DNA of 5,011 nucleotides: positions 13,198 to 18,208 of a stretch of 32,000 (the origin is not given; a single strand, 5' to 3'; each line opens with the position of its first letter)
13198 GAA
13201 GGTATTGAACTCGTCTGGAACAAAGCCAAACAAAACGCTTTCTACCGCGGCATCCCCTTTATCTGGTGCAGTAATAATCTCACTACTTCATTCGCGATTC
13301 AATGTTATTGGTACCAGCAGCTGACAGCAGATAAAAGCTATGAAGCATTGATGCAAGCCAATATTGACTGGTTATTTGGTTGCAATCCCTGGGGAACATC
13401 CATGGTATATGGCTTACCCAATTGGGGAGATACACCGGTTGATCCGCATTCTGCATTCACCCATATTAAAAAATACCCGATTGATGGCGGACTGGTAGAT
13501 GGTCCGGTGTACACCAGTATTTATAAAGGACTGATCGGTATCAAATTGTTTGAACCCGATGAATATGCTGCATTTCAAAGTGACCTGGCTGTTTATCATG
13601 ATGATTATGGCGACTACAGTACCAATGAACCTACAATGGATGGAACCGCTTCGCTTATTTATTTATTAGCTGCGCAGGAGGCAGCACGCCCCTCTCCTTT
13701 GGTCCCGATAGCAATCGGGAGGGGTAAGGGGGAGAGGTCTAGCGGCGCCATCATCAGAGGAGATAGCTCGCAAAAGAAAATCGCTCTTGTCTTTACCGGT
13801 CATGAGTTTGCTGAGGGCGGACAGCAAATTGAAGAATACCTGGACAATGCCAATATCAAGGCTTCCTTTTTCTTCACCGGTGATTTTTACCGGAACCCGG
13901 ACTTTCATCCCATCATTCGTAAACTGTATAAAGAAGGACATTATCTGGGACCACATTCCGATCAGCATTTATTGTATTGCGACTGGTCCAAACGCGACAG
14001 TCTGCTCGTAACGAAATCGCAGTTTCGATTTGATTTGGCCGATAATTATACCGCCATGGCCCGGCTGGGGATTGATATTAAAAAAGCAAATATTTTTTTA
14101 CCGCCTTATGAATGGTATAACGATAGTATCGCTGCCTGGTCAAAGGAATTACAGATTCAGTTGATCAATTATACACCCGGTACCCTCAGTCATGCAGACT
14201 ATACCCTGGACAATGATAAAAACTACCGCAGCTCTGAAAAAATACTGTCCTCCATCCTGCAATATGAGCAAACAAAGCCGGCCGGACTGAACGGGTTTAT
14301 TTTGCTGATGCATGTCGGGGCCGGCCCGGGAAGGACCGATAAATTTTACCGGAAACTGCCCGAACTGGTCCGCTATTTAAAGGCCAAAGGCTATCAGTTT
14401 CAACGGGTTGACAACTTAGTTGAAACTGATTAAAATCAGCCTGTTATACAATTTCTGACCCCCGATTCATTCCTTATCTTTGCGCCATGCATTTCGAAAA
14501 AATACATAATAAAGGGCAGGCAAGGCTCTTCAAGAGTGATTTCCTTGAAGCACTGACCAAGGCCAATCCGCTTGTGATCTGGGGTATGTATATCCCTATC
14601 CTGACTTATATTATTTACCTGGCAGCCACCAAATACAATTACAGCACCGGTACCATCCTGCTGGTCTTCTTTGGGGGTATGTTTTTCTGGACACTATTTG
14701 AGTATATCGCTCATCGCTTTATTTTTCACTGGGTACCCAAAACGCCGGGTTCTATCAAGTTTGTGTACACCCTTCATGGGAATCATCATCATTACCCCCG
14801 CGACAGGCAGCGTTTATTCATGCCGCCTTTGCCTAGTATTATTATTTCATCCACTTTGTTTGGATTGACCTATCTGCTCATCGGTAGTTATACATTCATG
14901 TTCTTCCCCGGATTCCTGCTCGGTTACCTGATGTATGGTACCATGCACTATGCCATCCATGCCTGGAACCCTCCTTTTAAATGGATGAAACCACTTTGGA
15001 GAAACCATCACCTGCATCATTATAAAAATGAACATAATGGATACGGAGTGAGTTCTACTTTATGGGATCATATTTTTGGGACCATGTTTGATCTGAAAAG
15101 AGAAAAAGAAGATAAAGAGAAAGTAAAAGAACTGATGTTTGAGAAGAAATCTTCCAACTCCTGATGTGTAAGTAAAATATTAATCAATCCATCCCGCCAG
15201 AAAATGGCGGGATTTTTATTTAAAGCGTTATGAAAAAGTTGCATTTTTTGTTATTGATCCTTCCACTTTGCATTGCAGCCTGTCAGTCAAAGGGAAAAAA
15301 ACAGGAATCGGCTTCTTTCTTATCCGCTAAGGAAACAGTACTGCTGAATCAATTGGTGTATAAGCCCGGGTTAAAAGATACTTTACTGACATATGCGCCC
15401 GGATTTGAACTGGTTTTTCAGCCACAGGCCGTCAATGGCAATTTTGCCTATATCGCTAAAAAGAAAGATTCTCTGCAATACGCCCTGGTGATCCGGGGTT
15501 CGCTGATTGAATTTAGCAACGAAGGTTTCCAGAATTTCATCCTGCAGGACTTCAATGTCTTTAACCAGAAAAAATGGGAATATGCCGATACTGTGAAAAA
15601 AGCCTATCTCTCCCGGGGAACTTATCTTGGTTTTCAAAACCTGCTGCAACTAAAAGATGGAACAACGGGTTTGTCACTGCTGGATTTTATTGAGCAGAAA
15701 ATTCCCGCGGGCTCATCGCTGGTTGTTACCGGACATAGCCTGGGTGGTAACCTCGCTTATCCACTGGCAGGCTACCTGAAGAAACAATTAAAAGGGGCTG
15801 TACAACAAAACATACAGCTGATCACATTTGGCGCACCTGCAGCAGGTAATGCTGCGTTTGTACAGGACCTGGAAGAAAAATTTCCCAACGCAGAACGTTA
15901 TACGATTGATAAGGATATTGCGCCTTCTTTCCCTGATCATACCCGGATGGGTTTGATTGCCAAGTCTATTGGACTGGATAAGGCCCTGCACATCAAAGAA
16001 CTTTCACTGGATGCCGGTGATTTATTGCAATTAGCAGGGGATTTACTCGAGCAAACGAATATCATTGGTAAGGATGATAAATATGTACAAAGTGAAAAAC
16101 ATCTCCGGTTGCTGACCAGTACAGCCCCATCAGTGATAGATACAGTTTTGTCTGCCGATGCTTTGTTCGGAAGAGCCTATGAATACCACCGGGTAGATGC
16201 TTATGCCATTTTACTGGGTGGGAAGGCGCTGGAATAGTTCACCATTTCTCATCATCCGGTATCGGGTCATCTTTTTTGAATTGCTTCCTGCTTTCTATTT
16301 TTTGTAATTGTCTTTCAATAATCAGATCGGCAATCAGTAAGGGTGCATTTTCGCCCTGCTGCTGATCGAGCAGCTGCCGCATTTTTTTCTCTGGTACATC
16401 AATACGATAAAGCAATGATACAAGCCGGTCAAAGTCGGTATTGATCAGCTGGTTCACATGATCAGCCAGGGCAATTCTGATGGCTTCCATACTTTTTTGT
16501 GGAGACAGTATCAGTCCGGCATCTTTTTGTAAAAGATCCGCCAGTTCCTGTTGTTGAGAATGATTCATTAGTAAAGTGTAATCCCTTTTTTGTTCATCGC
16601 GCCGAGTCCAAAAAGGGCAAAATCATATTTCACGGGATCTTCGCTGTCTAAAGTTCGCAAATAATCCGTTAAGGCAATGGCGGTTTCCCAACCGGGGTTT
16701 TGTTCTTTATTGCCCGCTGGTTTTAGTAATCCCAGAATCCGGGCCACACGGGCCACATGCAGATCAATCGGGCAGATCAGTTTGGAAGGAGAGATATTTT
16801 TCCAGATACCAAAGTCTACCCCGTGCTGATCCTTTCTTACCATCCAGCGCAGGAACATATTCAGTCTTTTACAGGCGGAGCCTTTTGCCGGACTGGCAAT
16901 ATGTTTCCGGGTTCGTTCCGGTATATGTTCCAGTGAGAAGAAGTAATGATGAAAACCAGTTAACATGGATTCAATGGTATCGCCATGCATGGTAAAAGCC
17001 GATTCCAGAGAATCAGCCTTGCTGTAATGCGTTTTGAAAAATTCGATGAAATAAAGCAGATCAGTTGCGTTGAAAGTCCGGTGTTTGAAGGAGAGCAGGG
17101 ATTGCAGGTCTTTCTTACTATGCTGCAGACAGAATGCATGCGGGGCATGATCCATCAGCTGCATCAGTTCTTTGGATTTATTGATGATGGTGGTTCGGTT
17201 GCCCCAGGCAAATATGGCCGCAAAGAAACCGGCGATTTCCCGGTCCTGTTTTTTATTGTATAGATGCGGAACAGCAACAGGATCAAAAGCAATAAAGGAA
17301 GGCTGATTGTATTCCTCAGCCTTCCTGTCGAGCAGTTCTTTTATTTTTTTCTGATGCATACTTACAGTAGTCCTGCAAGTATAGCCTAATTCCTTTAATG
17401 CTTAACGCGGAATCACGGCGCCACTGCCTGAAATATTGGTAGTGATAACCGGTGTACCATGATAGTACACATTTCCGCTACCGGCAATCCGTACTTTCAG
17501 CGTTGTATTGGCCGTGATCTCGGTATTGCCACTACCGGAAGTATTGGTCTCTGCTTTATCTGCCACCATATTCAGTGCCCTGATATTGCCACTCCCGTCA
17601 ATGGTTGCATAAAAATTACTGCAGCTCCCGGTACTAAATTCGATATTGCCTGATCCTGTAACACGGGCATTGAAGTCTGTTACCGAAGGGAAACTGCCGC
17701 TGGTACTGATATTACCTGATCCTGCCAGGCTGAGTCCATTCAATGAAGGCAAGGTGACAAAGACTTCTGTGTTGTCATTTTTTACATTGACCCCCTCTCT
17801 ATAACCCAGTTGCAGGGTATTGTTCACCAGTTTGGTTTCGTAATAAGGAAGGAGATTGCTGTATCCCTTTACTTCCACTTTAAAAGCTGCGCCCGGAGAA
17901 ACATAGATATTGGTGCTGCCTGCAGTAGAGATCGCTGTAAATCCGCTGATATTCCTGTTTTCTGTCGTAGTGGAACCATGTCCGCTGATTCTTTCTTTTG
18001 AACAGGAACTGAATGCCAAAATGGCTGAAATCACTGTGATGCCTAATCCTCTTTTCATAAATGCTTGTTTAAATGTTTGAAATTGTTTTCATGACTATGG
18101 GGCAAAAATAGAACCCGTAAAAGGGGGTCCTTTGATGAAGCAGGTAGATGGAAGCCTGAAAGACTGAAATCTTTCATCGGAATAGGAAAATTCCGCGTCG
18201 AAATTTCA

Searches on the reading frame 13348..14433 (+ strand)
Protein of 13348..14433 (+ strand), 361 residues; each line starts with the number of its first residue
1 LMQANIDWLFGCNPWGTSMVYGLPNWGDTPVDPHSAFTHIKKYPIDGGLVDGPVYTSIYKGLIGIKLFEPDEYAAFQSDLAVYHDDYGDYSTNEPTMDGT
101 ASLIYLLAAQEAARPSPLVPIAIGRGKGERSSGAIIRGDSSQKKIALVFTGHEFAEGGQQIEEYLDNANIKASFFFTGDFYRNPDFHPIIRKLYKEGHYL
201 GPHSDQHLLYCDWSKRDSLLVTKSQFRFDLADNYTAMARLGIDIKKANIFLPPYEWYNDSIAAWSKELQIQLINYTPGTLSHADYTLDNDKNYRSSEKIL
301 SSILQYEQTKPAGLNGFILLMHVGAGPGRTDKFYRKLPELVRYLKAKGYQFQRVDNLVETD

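Call 47: search_protein_families(library=pfam, proteins=[window:13348-14433:+], max_evalue=0.001)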
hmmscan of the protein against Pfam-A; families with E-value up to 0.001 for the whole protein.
window:13348-14433:+ (361 aa): 2 families
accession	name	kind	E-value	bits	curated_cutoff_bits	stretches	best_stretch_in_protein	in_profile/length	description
PF00759.25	Glyco_hydro_9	-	1.8e-15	57.6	27.7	1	2-107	356-444/444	Glycosyl hydrolase family 9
PF01522.26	Polysacc_deac_1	-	6.2e-10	39.5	23.1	1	139-272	3-123/124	Polysaccharide deacetylase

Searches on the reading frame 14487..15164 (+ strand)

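Call 47: search_protein_families(library=pfam, proteins=[window:14487-15164:+], max_evalue=0.001)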
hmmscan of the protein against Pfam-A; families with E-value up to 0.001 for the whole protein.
window:14487-15164:+ (225 aa): 1 family
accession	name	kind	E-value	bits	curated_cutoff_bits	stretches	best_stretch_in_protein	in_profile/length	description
PF04116.19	FA_hydroxylase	-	2.9e-20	73.5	31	1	63-199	3-132/132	Fatty acid hydroxylase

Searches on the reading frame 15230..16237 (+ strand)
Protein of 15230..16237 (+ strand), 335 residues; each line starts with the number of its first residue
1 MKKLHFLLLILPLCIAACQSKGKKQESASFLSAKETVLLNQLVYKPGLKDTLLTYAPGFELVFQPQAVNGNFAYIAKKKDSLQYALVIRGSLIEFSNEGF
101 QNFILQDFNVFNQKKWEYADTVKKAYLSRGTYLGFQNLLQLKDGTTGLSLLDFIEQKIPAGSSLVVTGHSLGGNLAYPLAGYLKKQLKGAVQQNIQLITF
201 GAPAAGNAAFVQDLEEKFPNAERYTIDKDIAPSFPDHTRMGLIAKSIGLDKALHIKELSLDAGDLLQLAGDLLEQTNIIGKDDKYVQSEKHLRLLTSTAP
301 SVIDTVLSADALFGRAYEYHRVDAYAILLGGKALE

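Call 47: search_protein_families(library=pfam, proteins=[window:15230-16237:+], max_evalue=0.001)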
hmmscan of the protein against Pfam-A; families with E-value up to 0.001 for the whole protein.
window:15230-16237:+ (335 aa): 2 families
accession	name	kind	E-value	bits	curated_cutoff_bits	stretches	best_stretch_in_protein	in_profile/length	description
PF01764.32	Lipase_3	-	8.8e-15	55.3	22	1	154-235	57-136/140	Lipase (class 3)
PF00975.26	Thioesterase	-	3.6e-05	24.5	26.4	1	150-203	55-105/226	Thioesterase domain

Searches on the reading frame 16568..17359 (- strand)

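Call 47: search_protein_families(library=pfam, proteins=[window:16568-17359:-], max_evalue=0.001)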
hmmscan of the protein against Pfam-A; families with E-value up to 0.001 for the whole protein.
window:16568-17359:- (263 aa): 1 family
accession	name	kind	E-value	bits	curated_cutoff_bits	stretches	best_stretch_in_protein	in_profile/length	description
PF09674.15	DUF2400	-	5.6e-82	275.6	25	1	26-254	1-224/225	Protein of unknown function (DUF2400)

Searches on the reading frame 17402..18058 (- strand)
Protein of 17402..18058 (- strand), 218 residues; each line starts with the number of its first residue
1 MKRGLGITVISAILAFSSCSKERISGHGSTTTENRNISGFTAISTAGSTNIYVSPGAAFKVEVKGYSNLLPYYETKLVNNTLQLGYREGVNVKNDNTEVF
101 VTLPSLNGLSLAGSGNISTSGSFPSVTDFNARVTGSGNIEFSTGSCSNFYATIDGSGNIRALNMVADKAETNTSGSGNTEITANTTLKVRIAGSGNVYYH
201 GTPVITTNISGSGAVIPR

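Call 47: search_protein_families(library=pfam, proteins=[window:17402-18058:-], max_evalue=0.001)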
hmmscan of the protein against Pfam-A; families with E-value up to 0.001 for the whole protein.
window:17402-18058:- (218 aa): 1 family
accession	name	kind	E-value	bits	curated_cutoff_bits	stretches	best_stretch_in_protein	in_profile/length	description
PF10988.14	DUF2807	-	5.4e-34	118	24.2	1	40-203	2-181/181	Putative auto-transporter adhesin, head GIN domain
